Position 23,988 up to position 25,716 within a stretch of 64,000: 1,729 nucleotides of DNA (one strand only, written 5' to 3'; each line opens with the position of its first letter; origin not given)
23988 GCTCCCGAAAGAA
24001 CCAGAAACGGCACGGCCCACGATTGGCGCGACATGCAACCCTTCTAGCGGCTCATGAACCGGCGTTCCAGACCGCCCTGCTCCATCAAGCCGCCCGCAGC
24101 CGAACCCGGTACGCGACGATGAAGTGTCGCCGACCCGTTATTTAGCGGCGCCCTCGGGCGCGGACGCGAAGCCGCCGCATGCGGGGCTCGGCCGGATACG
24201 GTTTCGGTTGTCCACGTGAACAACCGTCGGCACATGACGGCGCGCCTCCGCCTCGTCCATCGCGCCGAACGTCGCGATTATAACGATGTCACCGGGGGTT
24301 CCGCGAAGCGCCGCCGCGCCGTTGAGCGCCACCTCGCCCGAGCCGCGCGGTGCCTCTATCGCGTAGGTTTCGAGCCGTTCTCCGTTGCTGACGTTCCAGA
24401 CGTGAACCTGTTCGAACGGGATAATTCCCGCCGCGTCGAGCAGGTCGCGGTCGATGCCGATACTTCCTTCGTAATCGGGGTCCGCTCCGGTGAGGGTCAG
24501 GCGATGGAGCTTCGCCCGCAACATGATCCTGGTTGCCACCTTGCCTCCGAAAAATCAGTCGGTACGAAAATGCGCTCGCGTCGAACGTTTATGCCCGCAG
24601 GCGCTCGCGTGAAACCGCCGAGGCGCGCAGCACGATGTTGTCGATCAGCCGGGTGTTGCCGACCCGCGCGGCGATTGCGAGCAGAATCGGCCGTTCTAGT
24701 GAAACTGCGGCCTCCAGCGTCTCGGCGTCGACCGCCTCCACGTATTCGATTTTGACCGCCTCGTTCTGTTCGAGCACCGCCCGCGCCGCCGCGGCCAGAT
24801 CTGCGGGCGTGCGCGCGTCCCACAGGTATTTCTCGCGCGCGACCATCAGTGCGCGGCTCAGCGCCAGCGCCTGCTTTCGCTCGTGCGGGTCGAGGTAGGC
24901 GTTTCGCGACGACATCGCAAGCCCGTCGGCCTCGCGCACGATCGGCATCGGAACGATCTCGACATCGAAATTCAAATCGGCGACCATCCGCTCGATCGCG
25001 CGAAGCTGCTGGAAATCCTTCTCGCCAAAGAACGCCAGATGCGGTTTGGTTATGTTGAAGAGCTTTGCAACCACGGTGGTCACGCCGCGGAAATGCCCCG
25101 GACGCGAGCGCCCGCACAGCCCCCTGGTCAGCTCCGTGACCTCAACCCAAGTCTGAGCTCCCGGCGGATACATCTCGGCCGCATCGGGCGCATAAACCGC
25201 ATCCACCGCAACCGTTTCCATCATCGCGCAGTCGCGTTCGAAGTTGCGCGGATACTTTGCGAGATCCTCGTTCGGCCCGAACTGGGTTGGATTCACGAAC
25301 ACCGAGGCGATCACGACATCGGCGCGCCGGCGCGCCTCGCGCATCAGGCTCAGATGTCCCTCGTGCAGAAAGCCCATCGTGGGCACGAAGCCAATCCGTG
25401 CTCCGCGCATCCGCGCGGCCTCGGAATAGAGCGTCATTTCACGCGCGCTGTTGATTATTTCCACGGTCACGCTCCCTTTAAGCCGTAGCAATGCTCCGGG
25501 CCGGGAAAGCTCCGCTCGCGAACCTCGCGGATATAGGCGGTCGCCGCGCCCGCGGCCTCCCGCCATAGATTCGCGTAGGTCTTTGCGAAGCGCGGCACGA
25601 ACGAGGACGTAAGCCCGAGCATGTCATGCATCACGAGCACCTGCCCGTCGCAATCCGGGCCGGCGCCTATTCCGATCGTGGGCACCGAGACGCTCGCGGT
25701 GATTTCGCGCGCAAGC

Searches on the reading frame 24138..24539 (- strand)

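Call 6: search_protein_families(library=pfam, proteins=[window:24138-24539:-])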
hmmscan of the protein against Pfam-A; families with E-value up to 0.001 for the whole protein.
window:24138-24539:- (133 aa): 1 family
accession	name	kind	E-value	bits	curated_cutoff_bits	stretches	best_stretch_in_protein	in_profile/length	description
PF02261.22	Asp_decarbox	-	8.4e-45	151.8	25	1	4-115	3-114/115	Aspartate decarboxylase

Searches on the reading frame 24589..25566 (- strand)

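Call 6: search_protein_families(library=pfam, proteins=[window:24589-25566:-])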
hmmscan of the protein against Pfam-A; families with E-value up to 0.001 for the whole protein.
window:24589-25566:- (325 aa): 1 family
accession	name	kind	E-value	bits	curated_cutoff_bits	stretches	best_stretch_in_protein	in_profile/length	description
PF02569.21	Pantoate_ligase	-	3.6e-109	364.5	20.7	1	37-312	2-268/268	Pantoate-beta-alanine ligase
